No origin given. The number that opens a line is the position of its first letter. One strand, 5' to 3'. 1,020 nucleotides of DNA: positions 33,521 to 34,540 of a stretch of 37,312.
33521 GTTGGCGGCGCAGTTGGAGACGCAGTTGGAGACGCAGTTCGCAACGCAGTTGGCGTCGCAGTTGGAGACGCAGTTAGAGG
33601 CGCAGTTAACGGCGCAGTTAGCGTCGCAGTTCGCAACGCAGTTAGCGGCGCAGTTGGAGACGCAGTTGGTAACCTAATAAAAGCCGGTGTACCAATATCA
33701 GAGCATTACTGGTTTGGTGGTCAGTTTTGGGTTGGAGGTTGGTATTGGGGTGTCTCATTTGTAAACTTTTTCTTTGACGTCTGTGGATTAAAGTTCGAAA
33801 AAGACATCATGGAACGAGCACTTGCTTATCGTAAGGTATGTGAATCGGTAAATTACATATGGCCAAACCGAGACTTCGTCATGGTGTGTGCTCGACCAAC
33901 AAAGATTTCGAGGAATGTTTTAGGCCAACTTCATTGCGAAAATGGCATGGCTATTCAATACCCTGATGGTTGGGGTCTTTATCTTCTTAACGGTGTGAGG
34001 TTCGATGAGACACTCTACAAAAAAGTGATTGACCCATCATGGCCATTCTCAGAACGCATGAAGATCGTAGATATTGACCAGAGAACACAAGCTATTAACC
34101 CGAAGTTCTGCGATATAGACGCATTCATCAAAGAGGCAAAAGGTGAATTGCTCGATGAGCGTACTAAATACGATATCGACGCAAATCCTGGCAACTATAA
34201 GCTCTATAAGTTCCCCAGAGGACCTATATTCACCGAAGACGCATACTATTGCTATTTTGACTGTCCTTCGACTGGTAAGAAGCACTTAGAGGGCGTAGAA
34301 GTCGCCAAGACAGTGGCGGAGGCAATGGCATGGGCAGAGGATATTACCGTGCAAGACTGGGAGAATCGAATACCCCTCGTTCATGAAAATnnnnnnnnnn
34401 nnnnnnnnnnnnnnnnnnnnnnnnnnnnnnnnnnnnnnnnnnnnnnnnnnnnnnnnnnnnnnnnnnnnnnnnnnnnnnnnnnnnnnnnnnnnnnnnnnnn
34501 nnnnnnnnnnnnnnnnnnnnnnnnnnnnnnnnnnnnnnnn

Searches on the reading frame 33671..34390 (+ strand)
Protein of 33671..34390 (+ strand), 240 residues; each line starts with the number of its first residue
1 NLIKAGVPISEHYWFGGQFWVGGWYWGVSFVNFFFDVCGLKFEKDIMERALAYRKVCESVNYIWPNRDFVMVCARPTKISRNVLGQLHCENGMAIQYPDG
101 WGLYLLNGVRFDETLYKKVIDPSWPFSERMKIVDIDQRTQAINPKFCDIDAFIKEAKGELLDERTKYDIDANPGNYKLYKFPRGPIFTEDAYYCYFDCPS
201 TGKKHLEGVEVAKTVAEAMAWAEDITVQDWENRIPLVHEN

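Call 10: find_homologous_proteins(query=window:33671-34390:+, max_evalue=0.001)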
Query seq(240 aa) (240 aa): 220 proteins with E <= 0.001 among 437 candidates; the best 120 are listed.
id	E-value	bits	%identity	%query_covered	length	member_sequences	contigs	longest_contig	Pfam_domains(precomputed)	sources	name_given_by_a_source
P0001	4.6e-118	412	73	97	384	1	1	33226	PF20530.4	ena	-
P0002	4.7e-104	366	69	95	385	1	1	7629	PF20530.4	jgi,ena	-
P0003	5.1e-104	366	69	95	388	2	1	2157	PF20530.4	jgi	jgi:hypothetical protein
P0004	9.3e-104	365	66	95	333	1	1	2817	PF20530.4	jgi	-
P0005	7.0e-100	352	76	81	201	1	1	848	PF20530.4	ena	-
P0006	1.9e-90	321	58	99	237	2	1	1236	PF20530.4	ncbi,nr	ncbi:MAG: hypothetical protein KGI08_10915, partial [Thaumarchaeota archaeon]|nr:hypothetical protei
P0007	1.8e-86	308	60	95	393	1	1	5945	PF20530.4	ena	-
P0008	2.0e-84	301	56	99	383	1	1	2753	PF20530.4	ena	-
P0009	7.0e-83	296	57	95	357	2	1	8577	PF20530.4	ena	-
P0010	6.2e-80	287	55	98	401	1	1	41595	PF20530.4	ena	-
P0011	2.5e-79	285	54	99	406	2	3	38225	PF20530.4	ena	-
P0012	5.4e-79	284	59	93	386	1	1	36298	PF20530.4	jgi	-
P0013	1.4e-78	282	63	84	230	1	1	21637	PF20530.4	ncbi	-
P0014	5.8e-78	280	56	97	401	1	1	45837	PF20530.4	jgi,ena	-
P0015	3.2e-77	278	54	97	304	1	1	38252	PF20530.4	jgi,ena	-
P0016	6.4e-77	277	55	98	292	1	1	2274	PF20530.4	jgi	-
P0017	8.3e-77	276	54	98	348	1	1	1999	PF20530.4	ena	-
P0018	2.0e-74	269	56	93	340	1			PF20530.4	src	-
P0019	2.4e-74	268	57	91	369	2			PF20530.4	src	-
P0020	3.1e-74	268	56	91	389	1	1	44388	PF20530.4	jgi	-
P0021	3.2e-74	268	56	91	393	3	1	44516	PF20530.4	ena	-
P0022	4.5e-74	267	54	97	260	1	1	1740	PF20530.4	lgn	-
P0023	4.7e-74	267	55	96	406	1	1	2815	PF20530.4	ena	-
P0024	1.1e-73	266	54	93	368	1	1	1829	PF20530.4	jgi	jgi:hypothetical protein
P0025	1.6e-73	266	55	95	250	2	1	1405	PF20530.4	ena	-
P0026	7.5e-73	263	52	98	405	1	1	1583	PF20530.4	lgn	-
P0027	1.3e-72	263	52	99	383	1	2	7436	PF20530.4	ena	-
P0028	1.8e-72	262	52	95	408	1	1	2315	PF20530.4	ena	-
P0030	2.4e-70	255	53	96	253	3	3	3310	PF20530.4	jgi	-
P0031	1.4e-69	253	50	95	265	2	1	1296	PF20530.4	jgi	-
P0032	1.9e-69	252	50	95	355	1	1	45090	PF20530.4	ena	-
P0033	5.1e-69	251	52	95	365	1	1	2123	PF20530.4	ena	-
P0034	5.5e-69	251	49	95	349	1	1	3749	PF20530.4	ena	-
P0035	5.6e-69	251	50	95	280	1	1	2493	PF20530.4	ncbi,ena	-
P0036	7.4e-69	250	49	95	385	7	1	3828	PF20530.4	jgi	-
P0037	3.5e-68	248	47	95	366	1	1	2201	PF20530.4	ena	-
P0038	4.2e-68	248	52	95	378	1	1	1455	PF20530.4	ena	-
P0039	9.7e-66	240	48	97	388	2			PF20530.4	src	-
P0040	3.3e-65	238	50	92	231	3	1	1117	PF20530.4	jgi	-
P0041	1.2e-64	237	51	95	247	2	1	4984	PF20530.4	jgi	-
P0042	1.4e-64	236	47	95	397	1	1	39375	PF20530.4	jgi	-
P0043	6.0e-64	234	52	93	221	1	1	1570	PF20530.4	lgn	-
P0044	2.7e-63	232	52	89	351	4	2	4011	PF20530.4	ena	-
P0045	1.2e-62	230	50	93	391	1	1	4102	PF20530.4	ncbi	-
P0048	3.3e-61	225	56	80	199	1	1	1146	PF20530.4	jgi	jgi:hypothetical protein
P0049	7.2e-61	224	63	69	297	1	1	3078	PF20530.4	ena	-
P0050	1.0e-60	224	50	93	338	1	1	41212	PF20530.4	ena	-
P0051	1.4e-60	223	48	94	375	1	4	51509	-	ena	-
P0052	3.3e-60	222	55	82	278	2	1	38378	PF20530.4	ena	-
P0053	3.4e-60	222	52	83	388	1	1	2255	PF20530.4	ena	-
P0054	4.8e-60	221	48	91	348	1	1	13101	PF20530.4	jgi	jgi:hypothetical protein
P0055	1.6e-59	220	46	98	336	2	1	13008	PF20530.4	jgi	-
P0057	1.3e-58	217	50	91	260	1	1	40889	PF20530.4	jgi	jgi:hypothetical protein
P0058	3.2e-58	215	52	87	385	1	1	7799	PF20530.4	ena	-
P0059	3.7e-58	215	58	73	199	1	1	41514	PF20530.4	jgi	jgi:hypothetical protein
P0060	2.6e-57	212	52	91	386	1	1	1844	PF20530.4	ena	-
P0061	6.3e-57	211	58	73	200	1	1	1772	PF20530.4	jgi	jgi:hypothetical protein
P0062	8.0e-57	211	50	85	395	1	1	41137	PF20530.4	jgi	-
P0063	1.4e-56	210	50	89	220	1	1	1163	PF20530.4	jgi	jgi:hypothetical protein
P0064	1.7e-56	210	57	69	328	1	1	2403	PF20530.4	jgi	-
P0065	2.4e-56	209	66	56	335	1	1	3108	PF20530.4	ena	-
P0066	4.4e-56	208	55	75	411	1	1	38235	PF20530.4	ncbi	-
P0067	7.2e-56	208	53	85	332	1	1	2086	PF20530.4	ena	-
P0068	7.2e-56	208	50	86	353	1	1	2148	PF20530.4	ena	-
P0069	9.8e-56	207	47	85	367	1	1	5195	PF20530.4,PF13436.12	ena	-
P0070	1.3e-55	207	50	81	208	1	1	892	PF20530.4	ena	-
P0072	3.5e-55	206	54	74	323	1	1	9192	PF20530.4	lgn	-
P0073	3.6e-55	205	54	76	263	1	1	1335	PF20530.4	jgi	jgi:hypothetical protein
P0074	4.6e-55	205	49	90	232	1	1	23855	PF20530.4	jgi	jgi:hypothetical protein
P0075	9.0e-55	204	56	71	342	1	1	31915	PF20530.4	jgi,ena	-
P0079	3.3e-54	202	47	85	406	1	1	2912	PF20530.4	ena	-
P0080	4.0e-54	202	66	58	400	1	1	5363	PF20530.4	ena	-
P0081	4.2e-54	202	56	68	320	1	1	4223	PF20530.4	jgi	-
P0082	4.6e-54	202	45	95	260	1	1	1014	PF20530.4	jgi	jgi:hypothetical protein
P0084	8.6e-54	201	48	88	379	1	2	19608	PF20530.4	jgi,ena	jgi:hypothetical protein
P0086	2.0e-53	200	48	86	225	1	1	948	PF20530.4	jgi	jgi:hypothetical protein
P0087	2.7e-53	199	44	93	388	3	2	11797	PF20530.4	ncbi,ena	-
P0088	3.5e-53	199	48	83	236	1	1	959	PF20530.4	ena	-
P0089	5.1e-53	198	44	93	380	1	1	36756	PF20530.4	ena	-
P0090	5.6e-53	198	44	93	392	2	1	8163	PF20530.4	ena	-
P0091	6.6e-53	198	47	90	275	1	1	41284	PF20530.4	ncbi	-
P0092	7.6e-53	198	44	89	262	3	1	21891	PF20530.4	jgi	jgi:hypothetical protein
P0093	8.9e-53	198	50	84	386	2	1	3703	PF20530.4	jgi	jgi:hypothetical protein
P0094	9.0e-53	198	53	72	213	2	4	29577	PF20530.4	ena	-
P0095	1.3e-52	197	54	74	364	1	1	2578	PF20530.4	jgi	-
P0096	3.4e-52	196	47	92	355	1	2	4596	PF20530.4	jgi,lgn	-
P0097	4.7e-52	195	47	92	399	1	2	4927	PF20530.4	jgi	-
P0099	1.1e-51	194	52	74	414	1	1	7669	PF20530.4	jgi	jgi:hypothetical protein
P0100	1.8e-51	193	48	84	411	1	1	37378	PF20530.4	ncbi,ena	-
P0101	3.6e-51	192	55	71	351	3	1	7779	PF20530.4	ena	-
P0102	5.7e-51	192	47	79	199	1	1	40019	PF20530.4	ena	-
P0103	7.1e-51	191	49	81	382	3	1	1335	PF20530.4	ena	-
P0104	8.7e-51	191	53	71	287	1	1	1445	PF20530.4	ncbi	-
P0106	1.3e-50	191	45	86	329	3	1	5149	PF20530.4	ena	-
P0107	3.8e-50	189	57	60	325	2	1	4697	PF20530.4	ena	-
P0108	1.8e-49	187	53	76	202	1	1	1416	PF20530.4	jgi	jgi:hypothetical protein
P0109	2.6e-49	186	64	55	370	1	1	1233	PF20530.4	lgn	-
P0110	4.3e-49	186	51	77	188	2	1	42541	PF20530.4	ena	-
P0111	8.8e-49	185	61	57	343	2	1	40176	PF20530.4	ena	-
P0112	1.3e-48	184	61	56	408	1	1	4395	PF20530.4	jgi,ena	-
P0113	1.3e-48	184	63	56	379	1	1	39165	PF20530.4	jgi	jgi:hypothetical protein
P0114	1.6e-48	184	58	57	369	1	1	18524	PF20530.4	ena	-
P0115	1.8e-48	184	48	86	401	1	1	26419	PF20530.4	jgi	jgi:hypothetical protein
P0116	2.8e-48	183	47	90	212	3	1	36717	PF20530.4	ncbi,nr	ncbi:TPA: hypothetical protein DEP58_01780 [Patescibacteria group bacterium]|nr:hypothetical protein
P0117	3.6e-48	183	47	83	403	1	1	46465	PF20530.4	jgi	jgi:hypothetical protein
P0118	6.3e-48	182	54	67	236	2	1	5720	PF20530.4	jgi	jgi:hypothetical protein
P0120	1.2e-47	181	46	83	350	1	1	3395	PF20530.4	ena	-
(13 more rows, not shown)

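Call 11: find_related_loci(query=window:33671-34390:+, collection=viral_contigs, flank=4000)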
Query seq(240 aa) (240 aa) in viral_contigs; peptide patterns used: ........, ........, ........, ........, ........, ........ (x = any residue, [..] = any of these).
7 stretches matched a pattern; 3 encode a relative of the query (tblastn E <= 1e-3); 3 distinct loci.
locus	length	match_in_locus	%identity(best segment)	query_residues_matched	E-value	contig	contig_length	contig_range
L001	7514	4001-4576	55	56-240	1e-62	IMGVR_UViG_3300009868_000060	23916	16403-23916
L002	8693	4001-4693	49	22-240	1e-61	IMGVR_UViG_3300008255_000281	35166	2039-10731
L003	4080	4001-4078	62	1-25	2e-5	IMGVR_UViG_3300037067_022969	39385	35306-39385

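Call 20: find_encoding_contigs(protein=P0001, flank=6000, max_places=2)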
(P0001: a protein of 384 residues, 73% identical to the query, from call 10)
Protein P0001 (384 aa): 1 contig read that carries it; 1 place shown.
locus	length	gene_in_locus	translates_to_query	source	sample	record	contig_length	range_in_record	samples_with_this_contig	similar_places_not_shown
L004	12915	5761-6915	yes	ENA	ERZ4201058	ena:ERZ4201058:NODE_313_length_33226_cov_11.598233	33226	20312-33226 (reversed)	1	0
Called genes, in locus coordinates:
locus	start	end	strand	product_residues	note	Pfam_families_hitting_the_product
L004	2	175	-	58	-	?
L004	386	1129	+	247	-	PF04492:Phage_rep_O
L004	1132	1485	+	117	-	-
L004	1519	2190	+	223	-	-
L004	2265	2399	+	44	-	-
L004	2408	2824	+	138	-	-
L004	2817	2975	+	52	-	-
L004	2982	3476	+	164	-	PF04404:ERF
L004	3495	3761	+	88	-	PF05284:DUF736 (weak)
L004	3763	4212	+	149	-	-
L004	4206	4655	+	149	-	PF24608:PDDEXK_15 (faint)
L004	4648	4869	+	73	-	PF14090:HTH_39 (weak)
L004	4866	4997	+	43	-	-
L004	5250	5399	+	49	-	-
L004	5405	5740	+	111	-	-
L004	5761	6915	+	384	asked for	PF20530:DUF6745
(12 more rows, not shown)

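Call 21: find_encoding_contigs(protein=P0051, flank=6000, max_places=2)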
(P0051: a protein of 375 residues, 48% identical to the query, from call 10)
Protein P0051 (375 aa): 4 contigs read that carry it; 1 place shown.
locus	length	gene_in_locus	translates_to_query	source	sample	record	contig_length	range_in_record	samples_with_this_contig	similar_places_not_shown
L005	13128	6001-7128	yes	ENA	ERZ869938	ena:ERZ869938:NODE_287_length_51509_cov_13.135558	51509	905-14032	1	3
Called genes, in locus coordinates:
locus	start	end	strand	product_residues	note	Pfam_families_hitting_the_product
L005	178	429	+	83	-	PF23907:DUF7249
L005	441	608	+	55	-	-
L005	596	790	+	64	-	-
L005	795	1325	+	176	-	-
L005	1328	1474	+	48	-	-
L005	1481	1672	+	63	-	-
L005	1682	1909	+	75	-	-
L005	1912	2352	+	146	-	-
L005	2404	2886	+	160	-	PF00075:RNase_H, PF13456:RVT_3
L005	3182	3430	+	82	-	-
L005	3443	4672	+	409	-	-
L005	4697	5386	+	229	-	-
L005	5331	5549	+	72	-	-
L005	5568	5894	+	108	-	-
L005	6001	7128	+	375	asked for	-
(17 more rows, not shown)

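Call 25: find_encoding_contigs(protein=P0010, flank=6000, max_places=1)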
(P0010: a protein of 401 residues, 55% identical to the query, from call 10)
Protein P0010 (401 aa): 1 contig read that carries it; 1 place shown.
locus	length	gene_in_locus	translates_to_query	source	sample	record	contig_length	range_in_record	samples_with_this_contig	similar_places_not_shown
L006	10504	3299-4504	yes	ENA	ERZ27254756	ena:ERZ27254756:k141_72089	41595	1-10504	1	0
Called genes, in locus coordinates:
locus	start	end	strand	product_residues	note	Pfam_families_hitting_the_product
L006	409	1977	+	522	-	PF04851:ResIII, PF00176:SNF2-rel_dom, PF16203:ERCC3_RAD25_C, PF00271:Helicase_C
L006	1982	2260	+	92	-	PF07659:DUF1599 (weak)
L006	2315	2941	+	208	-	-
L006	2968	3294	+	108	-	-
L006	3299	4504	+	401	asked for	PF20530:DUF6745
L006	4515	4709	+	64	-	-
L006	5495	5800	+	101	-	-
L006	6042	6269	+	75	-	-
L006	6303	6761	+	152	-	-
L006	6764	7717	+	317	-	-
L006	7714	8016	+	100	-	-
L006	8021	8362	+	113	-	-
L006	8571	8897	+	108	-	-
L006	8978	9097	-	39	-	-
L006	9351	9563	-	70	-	-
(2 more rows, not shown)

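Call 26: find_encoding_contigs(protein=P0075, flank=6000, max_places=1)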
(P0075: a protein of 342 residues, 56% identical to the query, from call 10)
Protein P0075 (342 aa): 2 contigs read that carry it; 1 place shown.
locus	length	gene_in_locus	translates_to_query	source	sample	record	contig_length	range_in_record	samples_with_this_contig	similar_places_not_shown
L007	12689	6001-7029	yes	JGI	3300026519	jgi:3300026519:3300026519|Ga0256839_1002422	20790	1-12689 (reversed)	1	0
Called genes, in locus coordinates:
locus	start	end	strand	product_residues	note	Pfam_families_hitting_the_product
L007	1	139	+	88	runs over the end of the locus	-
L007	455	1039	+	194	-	-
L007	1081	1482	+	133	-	PF05766:NinG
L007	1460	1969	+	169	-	-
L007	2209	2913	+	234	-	PF13730:HTH_36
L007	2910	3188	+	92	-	-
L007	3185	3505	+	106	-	-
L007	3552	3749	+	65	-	-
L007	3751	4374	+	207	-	PF04404:ERF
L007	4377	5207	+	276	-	-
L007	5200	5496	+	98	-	-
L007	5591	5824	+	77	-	-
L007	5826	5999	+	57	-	-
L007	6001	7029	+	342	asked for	PF20530:DUF6745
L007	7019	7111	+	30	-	-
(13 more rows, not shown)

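Call 74: search_protein_representatives(protein=window:33674-34390:+)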
Query: 239 residues. Proteins with E-value up to 0.001 (for the whole library): 2580; up to 1e-10: 472; up to 1e-30: 70. The best 150 are listed.
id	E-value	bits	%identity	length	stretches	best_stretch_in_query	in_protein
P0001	1.5e-118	411.5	76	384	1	8-239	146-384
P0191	2.5e-88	312.5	58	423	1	5-239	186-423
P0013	5.2e-79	281.9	64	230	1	3-203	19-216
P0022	1.8e-74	267.1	58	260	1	2-231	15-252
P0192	6.1e-70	252.2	57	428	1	16-239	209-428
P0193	4.4e-67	242.8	53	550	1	9-238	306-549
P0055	5.9e-60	219.5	48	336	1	5-238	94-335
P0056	7.0e-60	219.2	72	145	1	102-239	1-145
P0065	7.9e-57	209.2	64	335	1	5-144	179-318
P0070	4.2e-56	206.9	55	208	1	46-238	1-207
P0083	2.4e-54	201.1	53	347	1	37-239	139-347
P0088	1.3e-53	198.7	50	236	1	8-209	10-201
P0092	2.4e-53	197.8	47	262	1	25-239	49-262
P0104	2.8e-51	191.0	62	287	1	12-142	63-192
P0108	5.6e-50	186.8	57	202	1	27-210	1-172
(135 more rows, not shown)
